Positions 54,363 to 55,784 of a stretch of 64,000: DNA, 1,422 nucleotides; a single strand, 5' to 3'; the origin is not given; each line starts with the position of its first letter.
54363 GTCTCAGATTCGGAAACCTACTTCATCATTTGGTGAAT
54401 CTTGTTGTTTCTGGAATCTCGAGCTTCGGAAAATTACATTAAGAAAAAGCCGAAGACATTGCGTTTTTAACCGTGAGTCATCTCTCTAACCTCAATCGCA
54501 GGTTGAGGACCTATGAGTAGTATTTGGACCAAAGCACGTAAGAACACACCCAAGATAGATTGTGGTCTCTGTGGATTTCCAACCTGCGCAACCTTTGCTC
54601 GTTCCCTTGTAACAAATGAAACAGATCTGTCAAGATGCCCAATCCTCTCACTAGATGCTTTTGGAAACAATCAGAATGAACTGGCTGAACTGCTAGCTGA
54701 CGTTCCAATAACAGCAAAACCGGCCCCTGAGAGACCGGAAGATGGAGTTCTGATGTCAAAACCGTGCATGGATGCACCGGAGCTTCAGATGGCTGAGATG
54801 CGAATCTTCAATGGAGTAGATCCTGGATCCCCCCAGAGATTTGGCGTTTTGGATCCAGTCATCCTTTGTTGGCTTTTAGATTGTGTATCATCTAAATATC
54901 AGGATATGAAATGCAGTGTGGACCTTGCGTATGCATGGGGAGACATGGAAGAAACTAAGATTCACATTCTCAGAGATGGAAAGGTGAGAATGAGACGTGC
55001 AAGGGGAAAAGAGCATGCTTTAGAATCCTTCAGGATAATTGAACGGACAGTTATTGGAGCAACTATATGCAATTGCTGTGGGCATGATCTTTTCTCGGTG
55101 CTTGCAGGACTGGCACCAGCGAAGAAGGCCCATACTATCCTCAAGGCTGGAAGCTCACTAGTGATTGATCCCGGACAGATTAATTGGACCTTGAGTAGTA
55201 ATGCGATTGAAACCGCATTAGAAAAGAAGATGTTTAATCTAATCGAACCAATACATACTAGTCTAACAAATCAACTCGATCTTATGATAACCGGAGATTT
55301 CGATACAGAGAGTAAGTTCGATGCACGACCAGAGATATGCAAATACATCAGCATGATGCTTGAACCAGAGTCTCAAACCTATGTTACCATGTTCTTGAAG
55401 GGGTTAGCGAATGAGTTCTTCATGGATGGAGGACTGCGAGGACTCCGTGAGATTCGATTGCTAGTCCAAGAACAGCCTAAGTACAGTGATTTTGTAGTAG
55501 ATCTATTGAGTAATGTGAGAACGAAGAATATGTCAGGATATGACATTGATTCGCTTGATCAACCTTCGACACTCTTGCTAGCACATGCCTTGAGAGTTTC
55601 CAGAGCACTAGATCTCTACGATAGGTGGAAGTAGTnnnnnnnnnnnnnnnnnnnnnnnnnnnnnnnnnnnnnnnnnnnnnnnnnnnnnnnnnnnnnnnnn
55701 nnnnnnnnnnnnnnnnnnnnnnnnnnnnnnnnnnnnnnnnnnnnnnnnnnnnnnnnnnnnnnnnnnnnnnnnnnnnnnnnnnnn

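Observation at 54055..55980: Two paralogous wHTH regulators flanking an N-terminal Fe-S motif protein of unknown function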

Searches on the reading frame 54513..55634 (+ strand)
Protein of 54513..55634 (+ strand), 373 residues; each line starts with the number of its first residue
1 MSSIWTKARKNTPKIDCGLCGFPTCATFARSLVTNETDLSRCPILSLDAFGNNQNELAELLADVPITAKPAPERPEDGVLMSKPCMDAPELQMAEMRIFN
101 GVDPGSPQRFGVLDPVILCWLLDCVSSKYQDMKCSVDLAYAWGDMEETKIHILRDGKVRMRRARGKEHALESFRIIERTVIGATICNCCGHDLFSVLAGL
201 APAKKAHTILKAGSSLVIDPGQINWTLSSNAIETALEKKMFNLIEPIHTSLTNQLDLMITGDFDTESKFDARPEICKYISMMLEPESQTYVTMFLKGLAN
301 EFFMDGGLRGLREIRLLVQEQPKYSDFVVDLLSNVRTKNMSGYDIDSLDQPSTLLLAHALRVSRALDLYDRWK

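Call 4: search_protein_families(library=pfam, proteins=[window:54513-55634:+], max_evalue=1)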
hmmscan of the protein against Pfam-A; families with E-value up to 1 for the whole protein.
window:54513-55634:+ (373 aa): 1 family
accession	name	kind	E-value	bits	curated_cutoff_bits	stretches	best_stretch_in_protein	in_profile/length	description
PF04060.18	FeS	-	4.5e-11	42.7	23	1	13-43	2-32/33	Putative Fe-S cluster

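Call 5: find_homologous_proteins(query=window:54513-55634:+)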
Query window:54513-55634:+ (373 aa): 110 proteins with E <= 0.001 among 6349 candidates.
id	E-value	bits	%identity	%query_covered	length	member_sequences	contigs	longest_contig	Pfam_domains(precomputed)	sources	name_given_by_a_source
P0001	1.1e-252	855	100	100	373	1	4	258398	PF04060.19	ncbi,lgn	ncbi:MAG: (Fe-S)-binding protein [Candidatus Thorarchaeota archaeon]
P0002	7.6e-203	691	80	100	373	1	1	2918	PF04060.19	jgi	jgi:ArsR family metal-binding transcriptional regulator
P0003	1.3e-188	645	73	99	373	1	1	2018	PF04060.19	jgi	jgi:ArsR family metal-binding transcriptional regulator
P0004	1.3e-187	641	73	100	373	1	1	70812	PF04060.19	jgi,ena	-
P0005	3.1e-187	640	73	100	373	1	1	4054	PF04060.19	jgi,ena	-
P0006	3.5e-186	636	72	100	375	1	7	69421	PF04060.19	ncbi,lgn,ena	ncbi:MAG: (Fe-S)-binding protein [Candidatus Thorarchaeota archaeon]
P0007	4.4e-184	630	71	100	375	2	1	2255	PF04060.19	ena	-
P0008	1.2e-182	625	73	100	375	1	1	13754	PF04060.19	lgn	-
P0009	7.8e-181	619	71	100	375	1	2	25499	PF04060.19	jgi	jgi:ArsR family metal-binding transcriptional regulator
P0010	2.9e-177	607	69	100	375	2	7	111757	PF04060.19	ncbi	ncbi:MAG: (Fe-S)-binding protein [Candidatus Thorarchaeota archaeon]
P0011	1.0e-175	602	69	100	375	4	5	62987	PF04060.19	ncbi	ncbi:MAG: (Fe-S)-binding protein [Candidatus Thorarchaeota archaeon]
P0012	4.0e-174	597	69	100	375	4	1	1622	PF04060.19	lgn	-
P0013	2.2e-173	594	68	100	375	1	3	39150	PF04060.19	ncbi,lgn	ncbi:MAG: (Fe-S)-binding protein [Candidatus Thorarchaeota archaeon]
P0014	9.1e-173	592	68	100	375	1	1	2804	PF04060.19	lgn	-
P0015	2.9e-171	587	67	100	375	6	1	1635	PF04060.19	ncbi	-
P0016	5.9e-171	586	67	100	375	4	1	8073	PF04060.19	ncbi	-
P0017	1.3e-170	585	68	100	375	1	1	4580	PF04060.19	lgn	-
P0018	3.0e-170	584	67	100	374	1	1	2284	PF04060.19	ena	-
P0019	3.3e-166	571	67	99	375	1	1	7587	PF04060.19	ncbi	-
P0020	5.3e-162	557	64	99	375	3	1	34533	PF04060.19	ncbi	ncbi:MAG: (Fe-S)-binding protein [Candidatus Thorarchaeota archaeon]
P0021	3.2e-160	551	64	100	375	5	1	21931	PF04060.19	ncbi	-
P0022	1.7e-156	539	63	100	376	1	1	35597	PF04060.19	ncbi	ncbi:MAG: (Fe-S)-binding protein [Promethearchaeota archaeon]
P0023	1.4e-155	536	63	100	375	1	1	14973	PF04060.19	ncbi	ncbi:MAG: (Fe-S)-binding protein [Candidatus Thorarchaeota archaeon]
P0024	1.2e-139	483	75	72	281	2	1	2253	PF04060.19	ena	-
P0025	1.6e-136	473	55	100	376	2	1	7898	PF04060.19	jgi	-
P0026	5.1e-136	471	54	100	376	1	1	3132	PF04060.19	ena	-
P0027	9.9e-136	470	55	100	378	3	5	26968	PF04060.19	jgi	jgi:hypothetical protein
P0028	7.6e-135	468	55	100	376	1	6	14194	PF04060.19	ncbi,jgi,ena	ncbi:MAG: (Fe-S)-binding protein [Candidatus Thorarchaeota archaeon]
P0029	1.1e-134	467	53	100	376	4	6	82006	PF04060.19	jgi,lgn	jgi:hypothetical protein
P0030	2.8e-134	466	53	100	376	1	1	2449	PF04060.19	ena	-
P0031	1.1e-133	464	54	100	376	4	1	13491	PF04060.19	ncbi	-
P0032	1.2e-133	464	54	100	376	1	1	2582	PF04060.19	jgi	jgi:hypothetical protein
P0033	1.6e-133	463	54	100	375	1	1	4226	PF04060.19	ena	-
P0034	1.1e-132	460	53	100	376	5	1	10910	PF04060.19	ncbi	-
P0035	2.1e-132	460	53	100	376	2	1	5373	PF04060.19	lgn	-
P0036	6.4e-131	455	52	100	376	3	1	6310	PF04060.19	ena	-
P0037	1.2e-130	454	52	100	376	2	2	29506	PF04060.19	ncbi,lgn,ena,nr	ncbi:MAG: hypothetical protein KGD60_08080 [Candidatus Thorarchaeota archaeon]|nr:hypothetical prote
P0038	2.1e-130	453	53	100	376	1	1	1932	PF04060.19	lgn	-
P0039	4.7e-130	452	52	100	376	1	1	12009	PF04060.19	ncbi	-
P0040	6.0e-130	451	53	100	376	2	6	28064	PF04060.19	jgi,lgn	jgi:hypothetical protein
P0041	1.2e-129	450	52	100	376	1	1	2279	PF04060.19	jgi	jgi:hypothetical protein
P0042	1.6e-129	450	54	100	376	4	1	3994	PF04060.19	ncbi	-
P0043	2.1e-129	450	52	100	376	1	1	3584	PF04060.19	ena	-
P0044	2.4e-129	449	53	100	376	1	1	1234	PF04060.19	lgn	-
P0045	3.7e-129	449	52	100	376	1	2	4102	PF04060.19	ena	-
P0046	4.3e-129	449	54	100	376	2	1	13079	PF04060.19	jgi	-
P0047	4.4e-129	449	52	100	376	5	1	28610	PF04060.19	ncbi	ncbi:MAG: (Fe-S)-binding protein [Promethearchaeota archaeon]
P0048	4.5e-129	449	53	100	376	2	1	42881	PF04060.19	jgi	-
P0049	5.6e-129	448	53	100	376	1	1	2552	PF04060.19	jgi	jgi:hypothetical protein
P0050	2.5e-128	446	51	100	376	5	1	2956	PF04060.19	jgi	jgi:hypothetical protein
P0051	4.3e-128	445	52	100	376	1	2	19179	PF04060.19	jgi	jgi:hypothetical protein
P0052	4.5e-128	445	53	100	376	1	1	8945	PF04060.19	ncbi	ncbi:MAG: (Fe-S)-binding protein [Candidatus Thorarchaeota archaeon]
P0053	1.3e-127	444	53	100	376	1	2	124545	PF04060.19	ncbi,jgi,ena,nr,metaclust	ncbi:MAG: (Fe-S)-binding protein [Candidatus Thorarchaeota archaeon SMTZ1-45]|nr:MAG: hypothetical p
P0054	7.3e-127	441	51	100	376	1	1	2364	PF04060.19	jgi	jgi:hypothetical protein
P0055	7.6e-127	441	52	100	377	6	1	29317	PF04060.19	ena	-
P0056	1.1e-126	441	51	100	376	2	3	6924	PF04060.19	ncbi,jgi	ncbi:MAG: (Fe-S)-binding protein [Candidatus Thorarchaeota archaeon]|jgi:hypothetical protein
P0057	1.7e-126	440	50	100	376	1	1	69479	PF04060.19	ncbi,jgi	-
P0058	2.0e-126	440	70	71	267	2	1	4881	PF04060.19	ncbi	ncbi:MAG: (Fe-S)-binding protein, partial [Candidatus Thorarchaeota archaeon]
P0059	4.0e-126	439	51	100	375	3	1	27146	PF04060.19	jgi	-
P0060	6.4e-125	435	52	100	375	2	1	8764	PF04060.19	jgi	jgi:hypothetical protein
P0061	6.9e-125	435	51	100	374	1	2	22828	PF04060.19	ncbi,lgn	ncbi:MAG: (Fe-S)-binding protein [Promethearchaeota archaeon]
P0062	1.0e-124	434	50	100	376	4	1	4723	PF04060.19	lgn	-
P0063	7.7e-124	431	51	100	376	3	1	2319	PF04060.19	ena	-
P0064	9.2e-124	431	50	100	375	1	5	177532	PF04060.19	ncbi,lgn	ncbi:MAG: (Fe-S)-binding protein [Candidatus Thorarchaeota archaeon]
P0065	3.8e-123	429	51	100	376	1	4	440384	PF04060.19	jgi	jgi:hypothetical protein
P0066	7.2e-123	428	50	100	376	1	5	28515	PF04060.19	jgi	jgi:hypothetical protein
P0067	8.0e-123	428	51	100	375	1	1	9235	PF04060.19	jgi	jgi:hypothetical protein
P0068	3.3e-122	426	51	100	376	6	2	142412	PF04060.19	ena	-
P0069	2.0e-120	420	49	100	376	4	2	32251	PF04060.19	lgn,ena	-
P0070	5.4e-119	415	49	100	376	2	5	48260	PF04060.19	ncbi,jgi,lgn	-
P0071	1.0e-118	415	50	100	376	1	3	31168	PF04060.19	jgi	jgi:hypothetical protein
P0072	4.4e-117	409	49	100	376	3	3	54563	PF04060.19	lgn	-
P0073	8.0e-115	402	55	86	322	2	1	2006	PF04060.19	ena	-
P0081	5.6e-77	277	45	85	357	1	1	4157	PF04060.19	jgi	jgi:hypothetical protein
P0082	2.5e-76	275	40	99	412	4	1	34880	PF04060.19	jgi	-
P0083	4.5e-76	274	39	100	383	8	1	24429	PF04060.19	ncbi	ncbi:MAG: (Fe-S)-binding protein [Candidatus Thorarchaeota archaeon]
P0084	1.3e-74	269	38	99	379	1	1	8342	PF04060.19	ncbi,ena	-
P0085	2.7e-70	255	37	86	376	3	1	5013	PF04060.19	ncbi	ncbi:MAG: (Fe-S)-binding protein [Candidatus Thorarchaeota archaeon]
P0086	1.6e-68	249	34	100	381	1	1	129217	PF04060.19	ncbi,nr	ncbi:MAG: hypothetical protein HXY34_07185 [Candidatus Thorarchaeota archaeon]|nr:hypothetical prote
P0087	9.3e-68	247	38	88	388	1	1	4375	PF04060.19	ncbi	-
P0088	1.5e-66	243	37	100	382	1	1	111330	PF04060.19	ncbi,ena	-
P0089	4.0e-66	241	35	100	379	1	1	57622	PF04060.19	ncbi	-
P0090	4.8e-66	241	35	100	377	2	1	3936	PF04060.19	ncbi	ncbi:MAG: (Fe-S)-binding protein [Candidatus Thorarchaeota archaeon]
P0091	1.0e-65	240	34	100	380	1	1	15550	PF04060.19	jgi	-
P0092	2.0e-65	239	36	91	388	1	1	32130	PF04060.19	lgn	-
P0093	8.6e-63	231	35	100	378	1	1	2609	PF04060.19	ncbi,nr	ncbi:MAG: (Fe-S)-binding protein [Candidatus Thorarchaeota archaeon]|nr:(Fe-S)-binding protein [Cand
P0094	1.3e-62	230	34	100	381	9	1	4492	PF04060.19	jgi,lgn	-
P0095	3.5e-62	228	34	100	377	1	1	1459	PF04060.19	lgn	-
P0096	4.7e-62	228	36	100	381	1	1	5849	PF04060.19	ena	-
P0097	1.2e-61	227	32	100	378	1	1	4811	PF04060.19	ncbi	-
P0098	2.8e-61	226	34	100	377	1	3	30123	PF04060.19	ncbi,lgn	ncbi:MAG: (Fe-S)-binding protein [Candidatus Thorarchaeota archaeon]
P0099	3.7e-61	225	35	90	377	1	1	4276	PF04060.19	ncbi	-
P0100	9.9e-61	224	34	100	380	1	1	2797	PF04060.19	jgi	jgi:hypothetical protein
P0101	4.6e-60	222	40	84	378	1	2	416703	PF04060.19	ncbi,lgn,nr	ncbi:MAG: hypothetical protein BAJATHORv1_40208 [Candidatus Thorarchaeota archaeon]|nr:MAG: hypothet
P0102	2.4e-59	219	34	91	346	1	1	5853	PF04060.19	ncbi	ncbi:MAG: (Fe-S)-binding protein, partial [Candidatus Thorarchaeota archaeon]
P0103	3.2e-59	219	34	90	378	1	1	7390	PF04060.19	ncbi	ncbi:MAG: (Fe-S)-binding protein [Candidatus Thorarchaeota archaeon]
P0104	3.9e-58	215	47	61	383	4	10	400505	PF04060.19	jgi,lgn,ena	-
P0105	8.9e-58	214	34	100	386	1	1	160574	PF04060.19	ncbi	-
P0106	1.7e-56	210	33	100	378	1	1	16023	PF04060.19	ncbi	-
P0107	6.6e-56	208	34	100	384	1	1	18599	PF04060.19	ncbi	-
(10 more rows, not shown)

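Call 6: search_solved_structures(query=window:54513-55634:+, max_evalue=10, show_alignments=2)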
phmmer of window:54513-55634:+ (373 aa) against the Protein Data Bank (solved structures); distinct sequences matched with E-value up to 10: 21.
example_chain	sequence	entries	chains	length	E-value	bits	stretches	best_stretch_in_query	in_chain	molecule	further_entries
4djd_C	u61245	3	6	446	6.8e-05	25.1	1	9-49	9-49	Corrinoid/iron-sulfur protein large subunit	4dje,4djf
9fzy_F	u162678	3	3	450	0.00026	23.2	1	10-55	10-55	Corrinoid iron-sulfur protein large subunit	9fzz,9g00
2h9a_A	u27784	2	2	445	0.0067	18.6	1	9-49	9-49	Carbon monoxide dehydrogenase corrinoid/iron-sulfur protein, gamma subunit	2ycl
4c1n_A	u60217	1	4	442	0.0072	18.5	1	9-49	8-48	CARBON MONOXIDE DEHYDROGENASE CORRINOID/IRON-SULFUR PROTEIN, GAMMA SUBUNIT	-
8ahx_B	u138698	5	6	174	0.31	13.1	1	13-44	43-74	Ion-translocating oxidoreductase complex subunit B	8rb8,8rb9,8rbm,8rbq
3ikm_A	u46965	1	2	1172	0.72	11.9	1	233-366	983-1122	DNA polymerase subunit gamma-1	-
5c52_A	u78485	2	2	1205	0.74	11.8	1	233-366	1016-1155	DNA polymerase subunit gamma-1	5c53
5c51_A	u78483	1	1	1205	0.74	11.8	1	233-366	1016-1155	DNA polymerase subunit gamma-1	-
9ggb_A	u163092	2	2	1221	0.76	11.8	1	233-366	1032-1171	DNA polymerase subunit gamma-1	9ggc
9ggd_A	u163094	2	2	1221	0.76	11.8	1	233-366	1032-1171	DNA polymerase subunit gamma-1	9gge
9ggf_A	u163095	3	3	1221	0.76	11.8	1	233-366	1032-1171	DNA polymerase subunit gamma-1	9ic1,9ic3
4ztu_A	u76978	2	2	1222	0.76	11.8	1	233-366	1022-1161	DNA polymerase subunit gamma-1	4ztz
8v54_A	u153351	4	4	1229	0.77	11.8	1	233-366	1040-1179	DNA polymerase subunit gamma-1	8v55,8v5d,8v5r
8udk_A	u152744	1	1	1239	0.77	11.8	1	233-366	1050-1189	DNA polymerase subunit gamma-1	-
8d3r_A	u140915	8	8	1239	0.77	11.8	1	233-366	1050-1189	DNA polymerase subunit gamma-1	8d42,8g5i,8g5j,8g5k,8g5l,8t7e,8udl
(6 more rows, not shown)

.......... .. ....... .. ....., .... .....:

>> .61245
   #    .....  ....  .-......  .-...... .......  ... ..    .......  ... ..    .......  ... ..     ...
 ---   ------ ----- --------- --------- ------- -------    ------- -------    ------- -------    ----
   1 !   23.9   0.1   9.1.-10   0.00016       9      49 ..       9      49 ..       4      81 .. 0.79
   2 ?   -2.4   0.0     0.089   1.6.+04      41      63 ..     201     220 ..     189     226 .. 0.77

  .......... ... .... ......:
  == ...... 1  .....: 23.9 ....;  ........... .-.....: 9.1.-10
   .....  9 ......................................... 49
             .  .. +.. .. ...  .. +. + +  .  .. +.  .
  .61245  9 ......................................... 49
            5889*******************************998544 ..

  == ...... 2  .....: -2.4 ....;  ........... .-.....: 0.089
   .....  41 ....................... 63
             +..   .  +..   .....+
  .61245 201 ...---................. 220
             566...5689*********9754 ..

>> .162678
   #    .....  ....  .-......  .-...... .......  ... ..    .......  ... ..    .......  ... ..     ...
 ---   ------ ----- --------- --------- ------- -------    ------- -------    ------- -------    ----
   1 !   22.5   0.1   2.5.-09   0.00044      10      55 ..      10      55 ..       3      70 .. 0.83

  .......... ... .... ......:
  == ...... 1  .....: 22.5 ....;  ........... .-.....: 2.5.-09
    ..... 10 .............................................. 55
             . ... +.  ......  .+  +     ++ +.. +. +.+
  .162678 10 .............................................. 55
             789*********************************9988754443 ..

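Call 9: find_related_loci(query=A1, collection=genome_contigs, flank=8000)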
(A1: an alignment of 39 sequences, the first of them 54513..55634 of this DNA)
Query A1 (373 aa) in genome_contigs; peptide patterns used: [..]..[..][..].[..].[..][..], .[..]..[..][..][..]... (x = any residue, [..] = any of these).
66 stretches matched a pattern; 50 encode a relative of the query (tblastn E <= 1e-3); 50 distinct loci.
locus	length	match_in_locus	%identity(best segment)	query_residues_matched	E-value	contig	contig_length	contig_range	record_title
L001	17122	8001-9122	68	1-372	4e-180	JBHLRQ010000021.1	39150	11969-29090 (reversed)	MAG: Candidatus Thorarchaeota archaeon isolate TM1S.149 TM1S.149@1281, whole genome shotgun sequence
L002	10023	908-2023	66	3-372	2e-173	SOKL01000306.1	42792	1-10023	MAG: Candidatus Thorarchaeota archaeon isolate E44_bin77 NODE_187_length_42792_cov_5.887475, whole genome shotgun sequen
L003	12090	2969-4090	55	1-373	5e-144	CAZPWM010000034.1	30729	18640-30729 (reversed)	MAG TPA_asm: uncultured archaeon isolate SRP214966_co4_397 genome assembly, contig: NODE_1021_length_30729_cov_6.074363,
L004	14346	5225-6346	52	1-373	3e-137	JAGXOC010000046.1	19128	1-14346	MAG: Candidatus Thorarchaeota archaeon isolate bin66 NODE_46_length_19128_cov_15.641699, whole genome shotgun sequence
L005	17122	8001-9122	52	1-373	1e-136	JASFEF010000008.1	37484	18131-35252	MAG: Candidatus Thorarchaeota archaeon isolate D0606M12metaG_Bin_135 D0606M12metaG_FD_scaffold_40_c2, whole genome shotg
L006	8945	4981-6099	53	1-372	6e-136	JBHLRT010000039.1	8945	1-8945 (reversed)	MAG: Candidatus Thorarchaeota archaeon isolate TM1S.7 TM1S.7@18699, whole genome shotgun sequence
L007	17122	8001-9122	52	1-373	1e-134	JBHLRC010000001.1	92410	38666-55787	MAG: Candidatus Thorarchaeota archaeon isolate QM2B.38 QM2B.38@93, whole genome shotgun sequence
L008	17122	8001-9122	53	1-373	3e-134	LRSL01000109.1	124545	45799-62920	MAG: Candidatus Thorarchaeota archaeon SMTZ1-45 WOR1_30_36_8, whole genome shotgun sequence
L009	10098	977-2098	52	1-373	6e-134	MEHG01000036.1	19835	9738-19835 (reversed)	MAG: Candidatus Thorarchaeota archaeon AB_25 ThorAB25_contig000036, whole genome shotgun sequence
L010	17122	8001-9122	52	1-373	6e-133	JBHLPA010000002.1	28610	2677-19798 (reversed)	MAG: Promethearchaeota archaeon isolate DZ3S.355 DZ3S.355@4125, whole genome shotgun sequence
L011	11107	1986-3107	51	1-373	9e-132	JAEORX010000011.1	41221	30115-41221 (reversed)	MAG: Candidatus Thorarchaeota archaeon isolate Yap200.bin7.15 contig_2178, whole genome shotgun sequence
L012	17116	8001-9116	51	1-373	2e-131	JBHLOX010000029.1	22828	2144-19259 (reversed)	MAG: Promethearchaeota archaeon isolate DZ3S.281 DZ3S.281@6098, whole genome shotgun sequence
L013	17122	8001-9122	50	1-373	3e-131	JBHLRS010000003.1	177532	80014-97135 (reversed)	MAG: Candidatus Thorarchaeota archaeon isolate TM1S.264 TM1S.264@32, whole genome shotgun sequence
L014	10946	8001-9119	50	1-372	5e-130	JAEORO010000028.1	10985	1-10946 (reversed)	MAG: Candidatus Thorarchaeota archaeon isolate MP5_2600 k127_3640021, whole genome shotgun sequence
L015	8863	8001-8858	56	1-285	4e-113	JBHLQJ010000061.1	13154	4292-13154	MAG: Candidatus Thorarchaeota archaeon isolate LCG1B.521 LCG1B.521@29091, whole genome shotgun sequence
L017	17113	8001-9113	37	1-368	3e-77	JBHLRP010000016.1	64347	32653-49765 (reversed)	MAG: Candidatus Thorarchaeota archaeon isolate TM1S.110 TM1S.110@472, whole genome shotgun sequence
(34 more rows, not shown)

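Call 15: search_protein_families(library=pfam, proteins=[L017:9713-11116:+, L017:5587-7242:+, L017:3277-3528:+], max_evalue=0.1)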
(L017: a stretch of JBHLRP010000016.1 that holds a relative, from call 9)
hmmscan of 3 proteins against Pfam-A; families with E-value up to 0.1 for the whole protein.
L017:9713-11116:+ (467 aa): 2 families
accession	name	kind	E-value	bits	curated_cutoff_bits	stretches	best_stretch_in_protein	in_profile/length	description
PF00581.25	Rhodanese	-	1.7e-23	83.5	22.2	2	370-459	3-102/102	Rhodanese-like domain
PF00753.33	Lactamase_B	-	4.5e-08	33.7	22.7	1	19-163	4-163/196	Metallo-beta-lactamase superfamily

L017:5587-7242:+ (551 aa): 8 families
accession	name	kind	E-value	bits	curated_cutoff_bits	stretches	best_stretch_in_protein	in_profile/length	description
PF01637.24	ATPase_2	-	1.8e-05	25.1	33.2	1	220-353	90-217/225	ATPase domain predominantly from Archaea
PF20703.3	nSTAND1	-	0.0016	18.6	27.1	1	224-332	95-201/379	Novel STAND NTPase 1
PF13191.12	AAA_16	-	0.0051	17.8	32.6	1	77-286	20-167/167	AAA ATPase domain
PF05729.18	NACHT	-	0.0055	17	26.7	0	247-332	83-165/167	NACHT domain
PF00308.24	Bac_DnaA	-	0.017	15.7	23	0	82-103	33-56/162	Bacterial DnaA ATPAse domain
PF22798.2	DUF5817_CT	-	0.045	14.1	29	0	464-486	24-46/54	DUF5817, C-terminal domain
PF07311.17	Dodecin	-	0.049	14.4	22.5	0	357-392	6-41/64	Dodecin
PF13401.12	AAA_22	-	0.073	13.8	27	0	86-124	10-47/130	AAA domain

L017:3277-3528:+ (83 aa): 4 families
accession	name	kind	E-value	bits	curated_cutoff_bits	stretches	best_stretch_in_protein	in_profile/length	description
PF02597.26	ThiS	-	2e-09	38.3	22.5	1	9-83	2-76/76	ThiS family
PF14451.12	Ub-Mut7C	-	5.9e-09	36.1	23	1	5-78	3-75/81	Mut7-C ubiquitin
PF24541.1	Thioredox_PDIA6_C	-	0.006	17.3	27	1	20-61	63-103/130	PDIA6-like, C-terminal thioredoxin-like domain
PF01216.23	Calsequestrin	-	0.045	13.3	27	1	37-75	104-141/386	Calsequestrin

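Call 16: search_protein_families(library=ncbifam, proteins=[window:54513-55634:+], max_evalue=1)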
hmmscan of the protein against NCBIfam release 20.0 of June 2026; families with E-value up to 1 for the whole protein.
window:54513-55634:+ (373 aa): 12 families
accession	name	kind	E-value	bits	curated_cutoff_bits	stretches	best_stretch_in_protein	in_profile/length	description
NF003195.0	PRK04165.1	equivalog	3.1e-08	32.9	306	1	10-62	10-58/450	acetyl-CoA decarbonylase/synthase complex subunit gamma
NF006446.0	PRK08764.1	equivalog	2.6e-06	27.4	220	1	12-44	16-48/139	Rnf electron transport complex subunit RnfB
NF005415.0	PRK06991.1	equivalog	5e-05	23.1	281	1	13-63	16-62/284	electron transport complex subunit RsxB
TIGR01944.1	rnfB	subfamily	9.4e-05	22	68.7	1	9-43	41-74/190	RnfABCDGE type electron transport complex subunit B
NF041836.1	rnfB_Methano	equivalog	9.8e-05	21.9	445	1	12-48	47-83/265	Rnf electron transport complex subunit RnfB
NF005505.0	PRK07118.1-4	equivalog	0.00012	21.6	378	1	12-48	47-83/265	Fe-S cluster domain-containing protein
NF003475.0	PRK05113.1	equivalog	0.00029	20.7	203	1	12-43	44-74/190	electron transport complex subunit RsxB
NF005506.0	PRK07118.1-5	equivalog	0.00032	20.2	388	1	12-49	46-83/279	Fe-S cluster domain-containing protein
NF011064.0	PRK14494.1-3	equivalog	0.0022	17.4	418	1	12-46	160-193/244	putative molybdopterin-guanine dinucleotide biosynthesis protein MobB/FeS domain-containing protein protein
NF005504.0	PRK07118.1-3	equivalog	0.0038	16.6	437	1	12-44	44-77/293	Fe-S cluster domain-containing protein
NF011065.0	PRK14494.1-4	equivalog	0.025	13.9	287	1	13-43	164-194/244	putative molybdopterin-guanine dinucleotide biosynthesis protein MobB/FeS domain-containing protein protein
NF011062.0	PRK14494.1-1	equivalog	0.077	12.5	323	1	3-43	138-177/231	putative molybdopterin-guanine dinucleotide biosynthesis protein MobB/FeS domain-containing protein protein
